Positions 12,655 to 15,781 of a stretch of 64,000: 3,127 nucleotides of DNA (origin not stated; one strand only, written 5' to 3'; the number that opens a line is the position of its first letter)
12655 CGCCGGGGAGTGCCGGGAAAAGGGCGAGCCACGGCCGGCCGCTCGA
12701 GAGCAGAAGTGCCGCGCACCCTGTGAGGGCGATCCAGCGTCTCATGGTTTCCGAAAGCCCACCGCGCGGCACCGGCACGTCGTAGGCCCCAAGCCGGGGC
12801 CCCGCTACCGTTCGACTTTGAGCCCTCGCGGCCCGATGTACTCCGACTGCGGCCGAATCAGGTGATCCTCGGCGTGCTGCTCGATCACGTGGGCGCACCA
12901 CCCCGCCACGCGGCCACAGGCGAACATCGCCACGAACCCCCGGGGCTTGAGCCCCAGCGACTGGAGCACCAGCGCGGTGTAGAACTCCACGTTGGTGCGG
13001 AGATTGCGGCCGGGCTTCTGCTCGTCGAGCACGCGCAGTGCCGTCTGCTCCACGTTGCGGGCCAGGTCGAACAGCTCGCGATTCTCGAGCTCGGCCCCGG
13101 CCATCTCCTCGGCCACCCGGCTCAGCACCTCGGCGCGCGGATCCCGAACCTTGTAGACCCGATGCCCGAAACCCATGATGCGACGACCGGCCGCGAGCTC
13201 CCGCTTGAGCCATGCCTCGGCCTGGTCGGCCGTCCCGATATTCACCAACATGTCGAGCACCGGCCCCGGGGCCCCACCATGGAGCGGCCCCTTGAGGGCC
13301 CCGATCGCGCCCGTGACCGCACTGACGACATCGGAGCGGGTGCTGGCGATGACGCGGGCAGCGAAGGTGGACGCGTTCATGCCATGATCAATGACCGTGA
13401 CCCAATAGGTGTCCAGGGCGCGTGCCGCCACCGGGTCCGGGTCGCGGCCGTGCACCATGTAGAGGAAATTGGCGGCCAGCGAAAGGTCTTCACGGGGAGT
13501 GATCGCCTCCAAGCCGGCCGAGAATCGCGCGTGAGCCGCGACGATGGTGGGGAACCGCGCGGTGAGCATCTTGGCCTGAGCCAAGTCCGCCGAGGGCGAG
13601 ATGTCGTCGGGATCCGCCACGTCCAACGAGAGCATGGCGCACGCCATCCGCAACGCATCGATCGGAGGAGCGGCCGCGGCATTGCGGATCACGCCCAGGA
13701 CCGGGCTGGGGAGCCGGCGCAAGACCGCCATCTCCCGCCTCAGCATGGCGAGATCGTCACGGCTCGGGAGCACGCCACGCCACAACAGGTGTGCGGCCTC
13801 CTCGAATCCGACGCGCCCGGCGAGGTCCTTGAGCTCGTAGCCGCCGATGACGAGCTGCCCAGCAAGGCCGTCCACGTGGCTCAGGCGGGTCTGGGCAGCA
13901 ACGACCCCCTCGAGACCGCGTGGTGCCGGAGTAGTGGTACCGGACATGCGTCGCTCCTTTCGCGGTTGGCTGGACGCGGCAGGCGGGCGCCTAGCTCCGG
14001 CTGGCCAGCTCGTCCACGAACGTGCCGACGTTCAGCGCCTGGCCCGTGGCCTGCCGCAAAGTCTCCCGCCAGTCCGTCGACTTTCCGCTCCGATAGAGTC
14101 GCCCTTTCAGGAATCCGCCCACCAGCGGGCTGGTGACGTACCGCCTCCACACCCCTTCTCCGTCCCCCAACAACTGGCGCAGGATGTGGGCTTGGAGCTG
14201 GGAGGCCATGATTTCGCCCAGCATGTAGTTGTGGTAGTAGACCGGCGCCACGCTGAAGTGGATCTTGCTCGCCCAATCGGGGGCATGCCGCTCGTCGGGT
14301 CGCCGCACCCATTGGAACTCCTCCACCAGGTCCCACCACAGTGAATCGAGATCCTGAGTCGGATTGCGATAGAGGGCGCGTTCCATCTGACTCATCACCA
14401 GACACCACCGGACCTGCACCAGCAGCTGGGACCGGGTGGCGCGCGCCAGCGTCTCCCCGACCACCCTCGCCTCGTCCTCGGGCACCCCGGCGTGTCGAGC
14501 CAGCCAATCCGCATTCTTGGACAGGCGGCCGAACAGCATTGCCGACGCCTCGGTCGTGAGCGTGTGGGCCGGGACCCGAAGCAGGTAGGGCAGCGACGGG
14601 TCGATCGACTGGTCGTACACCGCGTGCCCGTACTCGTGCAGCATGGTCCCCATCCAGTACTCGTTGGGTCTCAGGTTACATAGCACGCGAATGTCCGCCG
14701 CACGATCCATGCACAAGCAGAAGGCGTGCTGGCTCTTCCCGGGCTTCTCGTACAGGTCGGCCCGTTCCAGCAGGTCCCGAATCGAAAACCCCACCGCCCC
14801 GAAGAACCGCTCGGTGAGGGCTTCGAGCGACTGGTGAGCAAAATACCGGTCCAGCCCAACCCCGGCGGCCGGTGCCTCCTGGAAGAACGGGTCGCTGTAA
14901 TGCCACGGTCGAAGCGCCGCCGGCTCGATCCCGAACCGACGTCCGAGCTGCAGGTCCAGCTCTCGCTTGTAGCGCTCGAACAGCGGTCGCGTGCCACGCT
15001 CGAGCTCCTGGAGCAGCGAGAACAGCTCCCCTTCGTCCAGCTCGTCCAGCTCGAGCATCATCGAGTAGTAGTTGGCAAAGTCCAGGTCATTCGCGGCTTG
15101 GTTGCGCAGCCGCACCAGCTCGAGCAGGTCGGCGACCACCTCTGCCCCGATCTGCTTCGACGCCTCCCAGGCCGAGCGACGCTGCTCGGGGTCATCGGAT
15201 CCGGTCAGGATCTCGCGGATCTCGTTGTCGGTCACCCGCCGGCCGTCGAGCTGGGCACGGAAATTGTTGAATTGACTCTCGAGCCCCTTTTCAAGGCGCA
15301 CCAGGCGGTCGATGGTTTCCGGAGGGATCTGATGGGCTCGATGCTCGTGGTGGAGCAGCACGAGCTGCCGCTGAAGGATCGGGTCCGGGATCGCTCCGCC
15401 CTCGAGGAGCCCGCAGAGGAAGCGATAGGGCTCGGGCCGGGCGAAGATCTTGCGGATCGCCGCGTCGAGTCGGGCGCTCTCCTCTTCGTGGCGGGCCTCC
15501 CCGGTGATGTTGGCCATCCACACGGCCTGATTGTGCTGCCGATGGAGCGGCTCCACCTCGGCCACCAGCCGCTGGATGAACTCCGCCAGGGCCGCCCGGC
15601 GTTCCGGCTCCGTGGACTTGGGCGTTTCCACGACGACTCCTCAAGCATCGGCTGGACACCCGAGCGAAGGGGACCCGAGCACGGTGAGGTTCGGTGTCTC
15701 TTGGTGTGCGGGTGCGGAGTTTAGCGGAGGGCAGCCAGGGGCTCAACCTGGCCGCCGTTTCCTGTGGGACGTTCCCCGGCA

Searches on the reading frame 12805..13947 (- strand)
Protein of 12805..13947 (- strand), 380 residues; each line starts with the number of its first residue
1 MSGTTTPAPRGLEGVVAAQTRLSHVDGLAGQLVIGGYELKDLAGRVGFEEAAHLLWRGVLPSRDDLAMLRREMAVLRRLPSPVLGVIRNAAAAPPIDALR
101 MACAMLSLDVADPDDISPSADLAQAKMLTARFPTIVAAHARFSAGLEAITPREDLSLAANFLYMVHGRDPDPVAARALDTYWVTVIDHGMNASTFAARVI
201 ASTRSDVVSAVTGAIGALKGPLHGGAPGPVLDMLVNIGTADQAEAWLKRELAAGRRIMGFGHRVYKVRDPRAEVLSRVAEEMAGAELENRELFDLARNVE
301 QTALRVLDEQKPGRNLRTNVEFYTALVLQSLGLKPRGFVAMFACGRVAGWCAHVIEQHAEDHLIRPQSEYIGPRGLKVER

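Call 11: search_protein_families(library=pfam, proteins=[window:12805-13947:-], max_evalue=0.01)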
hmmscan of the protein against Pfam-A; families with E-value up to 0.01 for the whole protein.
window:12805-13947:- (380 aa): 1 family
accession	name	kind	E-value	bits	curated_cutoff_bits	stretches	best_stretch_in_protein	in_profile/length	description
PF00285.26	Citrate_synt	-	1.5e-117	393.1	27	1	11-367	1-357/357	Citrate synthase, C-terminal domain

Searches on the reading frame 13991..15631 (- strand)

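Call 11: search_protein_families(library=pfam, proteins=[window:13991-15631:-], max_evalue=0.01)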
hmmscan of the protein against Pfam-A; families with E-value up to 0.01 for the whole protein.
window:13991-15631:- (546 aa): 3 families
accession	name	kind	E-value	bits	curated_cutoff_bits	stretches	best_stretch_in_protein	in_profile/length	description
PF01401.24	Peptidase_M2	-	1.2e-16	61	23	2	13-220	5-211/581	Angiotensin-converting enzyme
PF02074.21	Peptidase_M32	-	5.3e-15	55.5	25.1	2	465-545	410-488/489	Carboxypeptidase Taq (M32) metallopeptidase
PF01432.26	Peptidase_M3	-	8.6e-14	52.2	27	2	291-540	189-453/457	Peptidase family M3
